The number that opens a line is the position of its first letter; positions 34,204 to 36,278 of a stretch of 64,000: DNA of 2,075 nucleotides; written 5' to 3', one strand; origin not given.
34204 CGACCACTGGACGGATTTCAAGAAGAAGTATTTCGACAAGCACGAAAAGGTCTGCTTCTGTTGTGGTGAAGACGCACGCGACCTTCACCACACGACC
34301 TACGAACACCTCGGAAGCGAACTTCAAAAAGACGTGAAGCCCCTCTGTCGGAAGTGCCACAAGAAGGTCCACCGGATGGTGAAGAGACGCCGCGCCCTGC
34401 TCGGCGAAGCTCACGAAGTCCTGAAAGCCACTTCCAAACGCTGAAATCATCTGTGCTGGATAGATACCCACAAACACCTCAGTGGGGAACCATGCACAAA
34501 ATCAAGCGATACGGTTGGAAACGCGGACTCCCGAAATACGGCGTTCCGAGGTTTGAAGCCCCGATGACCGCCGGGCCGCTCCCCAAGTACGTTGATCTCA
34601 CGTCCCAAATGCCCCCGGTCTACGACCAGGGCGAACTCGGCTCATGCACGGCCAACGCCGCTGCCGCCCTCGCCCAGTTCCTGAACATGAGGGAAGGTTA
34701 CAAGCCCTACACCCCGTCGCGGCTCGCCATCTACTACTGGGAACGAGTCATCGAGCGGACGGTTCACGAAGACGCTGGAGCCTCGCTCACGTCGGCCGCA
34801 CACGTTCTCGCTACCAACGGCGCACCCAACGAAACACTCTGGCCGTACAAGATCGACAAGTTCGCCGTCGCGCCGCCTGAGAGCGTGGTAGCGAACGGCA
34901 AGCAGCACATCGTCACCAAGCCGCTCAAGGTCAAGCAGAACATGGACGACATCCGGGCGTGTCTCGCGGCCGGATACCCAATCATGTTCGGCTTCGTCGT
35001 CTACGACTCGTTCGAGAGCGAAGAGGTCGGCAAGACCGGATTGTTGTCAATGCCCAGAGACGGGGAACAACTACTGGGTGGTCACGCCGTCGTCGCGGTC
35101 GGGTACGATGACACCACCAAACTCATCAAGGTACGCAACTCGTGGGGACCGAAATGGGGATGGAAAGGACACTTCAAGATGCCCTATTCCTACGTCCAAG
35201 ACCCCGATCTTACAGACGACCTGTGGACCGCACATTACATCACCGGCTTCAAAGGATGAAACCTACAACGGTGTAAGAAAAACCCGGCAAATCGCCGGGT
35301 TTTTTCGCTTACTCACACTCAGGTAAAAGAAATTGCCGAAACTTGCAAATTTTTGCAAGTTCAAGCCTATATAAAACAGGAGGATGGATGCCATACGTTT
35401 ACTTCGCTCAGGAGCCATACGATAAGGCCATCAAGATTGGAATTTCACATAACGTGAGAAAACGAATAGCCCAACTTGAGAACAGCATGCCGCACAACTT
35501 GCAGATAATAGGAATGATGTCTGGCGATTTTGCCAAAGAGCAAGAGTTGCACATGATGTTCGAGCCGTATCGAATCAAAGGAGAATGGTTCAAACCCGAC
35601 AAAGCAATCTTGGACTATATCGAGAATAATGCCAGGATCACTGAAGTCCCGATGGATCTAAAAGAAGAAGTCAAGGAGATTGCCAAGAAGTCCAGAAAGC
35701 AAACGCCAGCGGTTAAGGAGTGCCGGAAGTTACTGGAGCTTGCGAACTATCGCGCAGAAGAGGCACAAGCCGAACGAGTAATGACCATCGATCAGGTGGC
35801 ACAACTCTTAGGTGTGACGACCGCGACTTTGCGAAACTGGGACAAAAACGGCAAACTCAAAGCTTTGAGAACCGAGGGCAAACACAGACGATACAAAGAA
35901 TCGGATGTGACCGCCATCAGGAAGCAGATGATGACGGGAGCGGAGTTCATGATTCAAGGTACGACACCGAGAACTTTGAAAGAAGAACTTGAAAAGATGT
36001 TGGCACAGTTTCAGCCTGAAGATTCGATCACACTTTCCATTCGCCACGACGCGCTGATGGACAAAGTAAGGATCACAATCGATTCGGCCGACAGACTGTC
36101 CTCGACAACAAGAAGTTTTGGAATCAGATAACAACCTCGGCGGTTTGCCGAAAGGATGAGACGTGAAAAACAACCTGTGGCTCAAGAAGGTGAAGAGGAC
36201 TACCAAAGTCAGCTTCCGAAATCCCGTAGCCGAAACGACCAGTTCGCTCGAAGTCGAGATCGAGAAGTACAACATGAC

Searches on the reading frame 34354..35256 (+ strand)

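Call 77: search_protein_families(library=phrogs, proteins=[window:34354-35256:+], max_evalue=0.001)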
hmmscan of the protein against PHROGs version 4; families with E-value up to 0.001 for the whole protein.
window:34354-35256:+ (301 aa): 1 family
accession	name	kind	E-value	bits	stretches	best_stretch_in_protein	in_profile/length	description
phrog_16701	-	other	4.4e-18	66.6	1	83-281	33-216/234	peptidase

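Call 78: search_protein_families(library=pfam, proteins=[window:34354-35256:+], max_evalue=0.001)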
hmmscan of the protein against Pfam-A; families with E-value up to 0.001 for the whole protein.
window:34354-35256:+ (301 aa): 1 family
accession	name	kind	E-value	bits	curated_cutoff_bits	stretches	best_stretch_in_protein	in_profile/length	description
PF00112.29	Peptidase_C1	-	1.8e-13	51.5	20.7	1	77-277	2-203/220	Papain family cysteine protease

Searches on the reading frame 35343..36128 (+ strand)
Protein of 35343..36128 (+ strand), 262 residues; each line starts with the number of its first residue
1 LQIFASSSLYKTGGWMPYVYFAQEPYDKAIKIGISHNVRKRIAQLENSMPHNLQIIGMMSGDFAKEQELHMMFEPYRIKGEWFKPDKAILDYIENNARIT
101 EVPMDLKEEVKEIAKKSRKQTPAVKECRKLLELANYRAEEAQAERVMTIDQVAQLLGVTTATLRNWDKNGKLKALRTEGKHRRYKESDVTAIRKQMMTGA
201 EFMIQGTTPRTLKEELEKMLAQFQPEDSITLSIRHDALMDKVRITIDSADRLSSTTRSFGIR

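Call 77: search_protein_families(library=phrogs, proteins=[window:35343-36128:+], max_evalue=0.001)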
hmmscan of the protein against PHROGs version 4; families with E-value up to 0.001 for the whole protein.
window:35343-36128:+ (262 aa): 23 families
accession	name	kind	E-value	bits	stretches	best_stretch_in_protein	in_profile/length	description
phrog_8130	-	unknown function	8.8e-18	65.5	1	17-97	180-263/434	-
phrog_4284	-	unknown function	4.1e-13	50.4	1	17-91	85-159/171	-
phrog_66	-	integration and excision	2.5e-11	44.9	1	111-206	65-153/412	excisionase and transcriptional regulator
phrog_11671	-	unknown function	5.6e-10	40.5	1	144-205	5-68/146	-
phrog_6620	-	integration and excision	1.2e-09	39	1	147-195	2-51/201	transposase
phrog_5032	-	unknown function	2.5e-08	34.8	1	17-96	78-160/178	-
phrog_2474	-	transcription regulation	9.9e-08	32.9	1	142-201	44-104/118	MerR-like transcriptional regulator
phrog_33921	-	unknown function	1.6e-07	32.3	1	16-99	67-148/160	-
phrog_19880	-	transcription regulation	1.8e-07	32.5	1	112-190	38-116/136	transcriptional regulator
phrog_681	-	DNA, RNA and nucleotide metabolism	2.5e-07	30.7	1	19-100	442-539/576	endonuclease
phrog_8604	-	unknown function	4.7e-07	30.6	1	20-94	128-195/200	-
phrog_20793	-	unknown function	6.7e-07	30.3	1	147-198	8-60/86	-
phrog_1729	-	unknown function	7.4e-07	30.3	1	128-194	77-139/142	-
phrog_18411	-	DNA, RNA and nucleotide metabolism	7.6e-07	30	1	18-118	6-110/236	homing endonuclease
phrog_6401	-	DNA, RNA and nucleotide metabolism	1.2e-06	29.3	1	146-190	9-53/64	DNA binding protein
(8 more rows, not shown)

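Call 78: search_protein_families(library=pfam, proteins=[window:35343-36128:+], max_evalue=0.001)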
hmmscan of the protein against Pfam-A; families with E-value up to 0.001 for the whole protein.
window:35343-36128:+ (262 aa): 5 families
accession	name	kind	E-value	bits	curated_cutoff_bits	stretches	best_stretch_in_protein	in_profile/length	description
PF00376.29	MerR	-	1.8e-12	47.3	28.2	1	148-184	1-38/38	MerR family regulatory protein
PF13455.12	MUG113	-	3e-11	44.2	22.3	1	31-87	2-63/73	Meiotically up-regulated gene 113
PF13411.12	MerR_1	-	3.1e-11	43.6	21.6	1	147-193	1-47/69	MerR HTH family regulatory protein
PF12728.13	HTH_17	-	1.2e-10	42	27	1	146-191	1-45/51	Helix-turn-helix domain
PF10544.15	T5orf172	-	1e-07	32.8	20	1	18-88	2-91/101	T5orf172 domain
